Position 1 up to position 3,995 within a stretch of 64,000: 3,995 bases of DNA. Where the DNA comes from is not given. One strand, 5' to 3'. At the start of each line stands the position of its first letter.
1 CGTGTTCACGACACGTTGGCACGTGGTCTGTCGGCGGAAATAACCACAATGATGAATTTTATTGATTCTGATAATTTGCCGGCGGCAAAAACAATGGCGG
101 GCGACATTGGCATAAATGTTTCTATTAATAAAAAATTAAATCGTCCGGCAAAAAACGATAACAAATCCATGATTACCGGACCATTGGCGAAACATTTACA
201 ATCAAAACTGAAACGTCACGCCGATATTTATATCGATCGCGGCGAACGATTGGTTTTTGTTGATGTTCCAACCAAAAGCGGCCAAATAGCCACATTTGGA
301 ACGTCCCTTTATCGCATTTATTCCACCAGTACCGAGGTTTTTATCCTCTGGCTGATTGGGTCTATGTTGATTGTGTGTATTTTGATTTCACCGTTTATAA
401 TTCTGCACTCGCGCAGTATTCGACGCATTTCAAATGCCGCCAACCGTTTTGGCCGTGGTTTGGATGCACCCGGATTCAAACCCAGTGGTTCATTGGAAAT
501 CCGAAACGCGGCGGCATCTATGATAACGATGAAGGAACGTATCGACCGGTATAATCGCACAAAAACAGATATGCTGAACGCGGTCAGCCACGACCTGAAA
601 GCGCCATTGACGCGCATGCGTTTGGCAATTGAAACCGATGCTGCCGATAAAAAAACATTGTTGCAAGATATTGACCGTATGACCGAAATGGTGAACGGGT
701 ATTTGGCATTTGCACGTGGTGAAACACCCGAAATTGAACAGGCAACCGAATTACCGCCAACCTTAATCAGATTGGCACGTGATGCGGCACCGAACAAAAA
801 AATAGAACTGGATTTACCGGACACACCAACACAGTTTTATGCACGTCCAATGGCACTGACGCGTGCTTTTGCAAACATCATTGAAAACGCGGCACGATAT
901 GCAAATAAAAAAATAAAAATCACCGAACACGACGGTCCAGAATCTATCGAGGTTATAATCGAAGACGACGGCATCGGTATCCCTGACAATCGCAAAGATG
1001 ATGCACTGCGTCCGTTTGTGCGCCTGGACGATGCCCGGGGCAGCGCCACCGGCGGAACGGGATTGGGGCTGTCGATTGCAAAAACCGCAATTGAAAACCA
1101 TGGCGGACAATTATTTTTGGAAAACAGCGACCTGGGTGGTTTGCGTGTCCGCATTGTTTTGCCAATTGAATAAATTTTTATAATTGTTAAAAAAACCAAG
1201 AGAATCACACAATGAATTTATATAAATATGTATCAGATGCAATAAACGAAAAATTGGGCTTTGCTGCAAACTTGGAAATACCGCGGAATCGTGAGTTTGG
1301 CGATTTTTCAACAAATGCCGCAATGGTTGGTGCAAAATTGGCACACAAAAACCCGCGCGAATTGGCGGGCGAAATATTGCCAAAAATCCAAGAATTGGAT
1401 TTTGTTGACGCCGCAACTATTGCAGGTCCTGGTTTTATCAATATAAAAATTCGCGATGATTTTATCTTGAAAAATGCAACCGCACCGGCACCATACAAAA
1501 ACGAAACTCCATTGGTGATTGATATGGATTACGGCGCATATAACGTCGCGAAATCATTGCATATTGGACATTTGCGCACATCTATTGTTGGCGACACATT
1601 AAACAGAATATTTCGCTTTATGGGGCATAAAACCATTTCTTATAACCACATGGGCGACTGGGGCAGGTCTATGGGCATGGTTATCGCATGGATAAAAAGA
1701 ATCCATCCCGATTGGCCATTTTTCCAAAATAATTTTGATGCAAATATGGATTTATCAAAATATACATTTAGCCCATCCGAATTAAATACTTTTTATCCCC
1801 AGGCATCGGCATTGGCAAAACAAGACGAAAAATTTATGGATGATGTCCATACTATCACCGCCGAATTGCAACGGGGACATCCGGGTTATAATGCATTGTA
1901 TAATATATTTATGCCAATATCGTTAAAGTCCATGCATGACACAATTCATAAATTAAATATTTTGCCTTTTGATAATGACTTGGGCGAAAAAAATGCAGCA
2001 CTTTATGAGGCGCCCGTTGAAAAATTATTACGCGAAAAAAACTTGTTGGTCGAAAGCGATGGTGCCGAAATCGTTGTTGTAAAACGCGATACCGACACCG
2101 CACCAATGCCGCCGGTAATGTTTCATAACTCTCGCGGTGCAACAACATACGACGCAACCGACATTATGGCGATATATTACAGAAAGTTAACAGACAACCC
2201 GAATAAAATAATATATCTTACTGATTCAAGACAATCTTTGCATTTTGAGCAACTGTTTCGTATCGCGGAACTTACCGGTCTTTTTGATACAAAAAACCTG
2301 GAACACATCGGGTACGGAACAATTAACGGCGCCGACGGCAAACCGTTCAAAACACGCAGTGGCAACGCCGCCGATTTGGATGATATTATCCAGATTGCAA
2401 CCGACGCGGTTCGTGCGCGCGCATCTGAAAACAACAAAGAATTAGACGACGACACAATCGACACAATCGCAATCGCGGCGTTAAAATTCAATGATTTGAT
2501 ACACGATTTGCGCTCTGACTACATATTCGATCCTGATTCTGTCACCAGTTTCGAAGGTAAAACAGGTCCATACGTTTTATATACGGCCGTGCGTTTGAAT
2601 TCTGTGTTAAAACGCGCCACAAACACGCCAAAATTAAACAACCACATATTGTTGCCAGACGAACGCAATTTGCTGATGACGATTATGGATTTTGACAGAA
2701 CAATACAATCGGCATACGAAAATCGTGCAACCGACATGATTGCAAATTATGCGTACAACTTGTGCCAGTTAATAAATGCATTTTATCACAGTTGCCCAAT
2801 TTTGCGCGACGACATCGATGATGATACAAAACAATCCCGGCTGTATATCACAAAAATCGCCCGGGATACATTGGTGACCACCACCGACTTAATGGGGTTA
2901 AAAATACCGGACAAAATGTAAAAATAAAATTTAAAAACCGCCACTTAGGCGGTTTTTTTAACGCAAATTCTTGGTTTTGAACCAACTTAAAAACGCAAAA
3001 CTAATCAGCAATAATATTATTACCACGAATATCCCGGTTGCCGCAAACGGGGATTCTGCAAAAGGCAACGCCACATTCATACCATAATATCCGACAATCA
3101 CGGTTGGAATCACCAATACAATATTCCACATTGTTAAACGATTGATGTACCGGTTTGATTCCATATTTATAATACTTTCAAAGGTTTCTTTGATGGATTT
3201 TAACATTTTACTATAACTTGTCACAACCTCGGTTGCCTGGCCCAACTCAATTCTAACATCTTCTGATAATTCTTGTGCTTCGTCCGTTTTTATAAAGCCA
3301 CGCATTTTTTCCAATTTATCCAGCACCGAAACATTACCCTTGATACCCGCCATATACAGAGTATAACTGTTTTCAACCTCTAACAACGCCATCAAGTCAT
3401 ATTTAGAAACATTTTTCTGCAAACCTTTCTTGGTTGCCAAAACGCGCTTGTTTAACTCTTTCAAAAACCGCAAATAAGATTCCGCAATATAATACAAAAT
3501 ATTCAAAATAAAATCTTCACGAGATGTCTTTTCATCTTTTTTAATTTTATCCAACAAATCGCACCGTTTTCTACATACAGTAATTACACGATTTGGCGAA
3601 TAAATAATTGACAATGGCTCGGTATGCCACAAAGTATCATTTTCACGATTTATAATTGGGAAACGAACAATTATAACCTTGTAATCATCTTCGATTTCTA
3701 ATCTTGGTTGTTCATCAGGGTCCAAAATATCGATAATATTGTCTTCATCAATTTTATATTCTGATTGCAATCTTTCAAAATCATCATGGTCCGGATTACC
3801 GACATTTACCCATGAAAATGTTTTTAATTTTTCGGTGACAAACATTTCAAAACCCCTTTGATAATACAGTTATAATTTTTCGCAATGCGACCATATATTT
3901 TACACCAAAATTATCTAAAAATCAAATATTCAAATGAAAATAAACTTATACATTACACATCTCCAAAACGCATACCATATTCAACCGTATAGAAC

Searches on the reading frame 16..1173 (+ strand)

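Call 29: search_protein_families(library=pfam, proteins=[window:16-1173:+], max_evalue=0.00001)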
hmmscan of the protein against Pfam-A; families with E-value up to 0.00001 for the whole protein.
window:16-1173:+ (385 aa): 2 families
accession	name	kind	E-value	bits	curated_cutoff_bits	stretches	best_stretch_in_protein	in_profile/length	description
PF02518.31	HATPase_c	-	9.2e-21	74.8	26.4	1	278-384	3-109/111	Histidine kinase-, DNA gyrase B-, and HSP90-like ATPase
PF00512.31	HisKA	-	2.2e-07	31.3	26.9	1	183-237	2-65/66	His Kinase A (phospho-acceptor) domain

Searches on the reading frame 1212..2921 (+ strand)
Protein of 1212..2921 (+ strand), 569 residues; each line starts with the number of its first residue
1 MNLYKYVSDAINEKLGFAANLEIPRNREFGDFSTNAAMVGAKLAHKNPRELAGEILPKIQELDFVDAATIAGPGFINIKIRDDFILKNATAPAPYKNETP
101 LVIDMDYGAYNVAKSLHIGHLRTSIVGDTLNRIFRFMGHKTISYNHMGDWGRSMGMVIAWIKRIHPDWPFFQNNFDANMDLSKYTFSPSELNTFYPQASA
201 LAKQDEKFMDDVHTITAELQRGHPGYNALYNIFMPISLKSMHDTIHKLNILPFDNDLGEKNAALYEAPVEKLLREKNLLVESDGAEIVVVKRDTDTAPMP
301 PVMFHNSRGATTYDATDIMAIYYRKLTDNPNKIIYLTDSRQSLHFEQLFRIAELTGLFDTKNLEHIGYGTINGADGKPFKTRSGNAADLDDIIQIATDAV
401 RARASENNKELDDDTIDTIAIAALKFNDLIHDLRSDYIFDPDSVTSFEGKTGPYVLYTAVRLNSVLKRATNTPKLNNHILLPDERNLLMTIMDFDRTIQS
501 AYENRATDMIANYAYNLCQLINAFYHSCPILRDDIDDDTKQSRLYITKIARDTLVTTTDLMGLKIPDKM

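Call 29: search_protein_families(library=pfam, proteins=[window:1212-2921:+], max_evalue=0.00001)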
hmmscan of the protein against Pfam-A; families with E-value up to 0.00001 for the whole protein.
window:1212-2921:+ (569 aa): 3 families
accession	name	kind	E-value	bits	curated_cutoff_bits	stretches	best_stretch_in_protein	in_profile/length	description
PF00750.26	tRNA-synt_1d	-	1.5e-65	221.9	23.3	1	104-440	23-348/349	tRNA synthetases class I (R), catalytic domain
PF05746.21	DALR_1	-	3.1e-22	79.3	22.3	1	455-569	1-117/117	DALR anticodon binding domain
PF03485.21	Arg_tRNA_synt_N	-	2.4e-19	70.2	21.5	1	5-80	5-85/85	Arginyl tRNA synthetase N terminal domain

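Call 62: find_encoding_contigs(protein=window:1212-2921:+, flank=10000, max_places=4)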
Protein window:1212-2921:+ (569 aa): 3 contigs read that carry it; 1 place shown.
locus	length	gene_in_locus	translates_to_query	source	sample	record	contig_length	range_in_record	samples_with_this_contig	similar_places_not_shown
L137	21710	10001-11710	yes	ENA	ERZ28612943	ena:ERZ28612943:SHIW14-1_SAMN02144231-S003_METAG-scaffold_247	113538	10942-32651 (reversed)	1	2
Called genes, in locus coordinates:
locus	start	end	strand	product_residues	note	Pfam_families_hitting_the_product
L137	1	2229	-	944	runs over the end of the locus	PF09479:Flg_new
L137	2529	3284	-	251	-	-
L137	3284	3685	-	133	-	PF02472:ExbD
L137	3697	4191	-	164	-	PF01618:MotA_ExbB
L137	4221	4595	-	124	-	PF13279:4HBT_2, PF03061:4HBT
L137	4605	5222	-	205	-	PF12917:YfbR-like, PF13023:HD_3, PF01966:HD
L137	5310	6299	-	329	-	PF05496:RuvB_N, PF01078:Mg_chelatase (faint), PF13173:AAA_14 (weak), PF00004:AAA, PF07728:AAA_5, PF17864:AAA_lid_4, PF05491:WHD_RuvB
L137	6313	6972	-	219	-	PF02129:Peptidase_S15, PF00561:Abhydrolase_1, PF12697:Abhydrolase_6 (weak), PF12146:Hydrolase_4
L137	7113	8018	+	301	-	-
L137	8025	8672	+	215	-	PF00072:Response_reg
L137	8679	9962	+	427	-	PF00512:HisKA (weak), PF02518:HATPase_c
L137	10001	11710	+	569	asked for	PF03485:Arg_tRNA_synt_N, PF00750:tRNA-synt_1d, PF05746:DALR_1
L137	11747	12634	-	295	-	PF01544:CorA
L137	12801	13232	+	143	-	-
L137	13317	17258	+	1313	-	-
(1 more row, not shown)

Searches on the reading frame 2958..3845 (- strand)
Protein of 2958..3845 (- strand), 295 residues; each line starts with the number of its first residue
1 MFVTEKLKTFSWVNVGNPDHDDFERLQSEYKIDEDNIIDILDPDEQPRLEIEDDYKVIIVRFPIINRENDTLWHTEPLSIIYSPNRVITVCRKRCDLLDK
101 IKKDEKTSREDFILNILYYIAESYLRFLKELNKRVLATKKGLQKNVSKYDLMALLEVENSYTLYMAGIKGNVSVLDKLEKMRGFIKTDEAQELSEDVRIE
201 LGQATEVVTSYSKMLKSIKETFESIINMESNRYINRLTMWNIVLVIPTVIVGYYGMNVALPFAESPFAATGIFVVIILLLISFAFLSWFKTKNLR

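Call 29: search_protein_families(library=pfam, proteins=[window:2958-3845:-], max_evalue=0.00001)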
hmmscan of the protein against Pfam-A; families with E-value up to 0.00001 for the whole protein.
window:2958-3845:- (295 aa): 2 families
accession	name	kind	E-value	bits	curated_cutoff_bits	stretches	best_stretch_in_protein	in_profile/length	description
PF01544.23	CorA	-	7.3e-47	160.5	27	1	9-290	3-291/292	CorA-like Mg2+ transporter protein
PF20990.2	DUF2207_C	-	1e-06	29.1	33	1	105-288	24-187/247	Predicted membrane protein (DUF2207) C-terminal domain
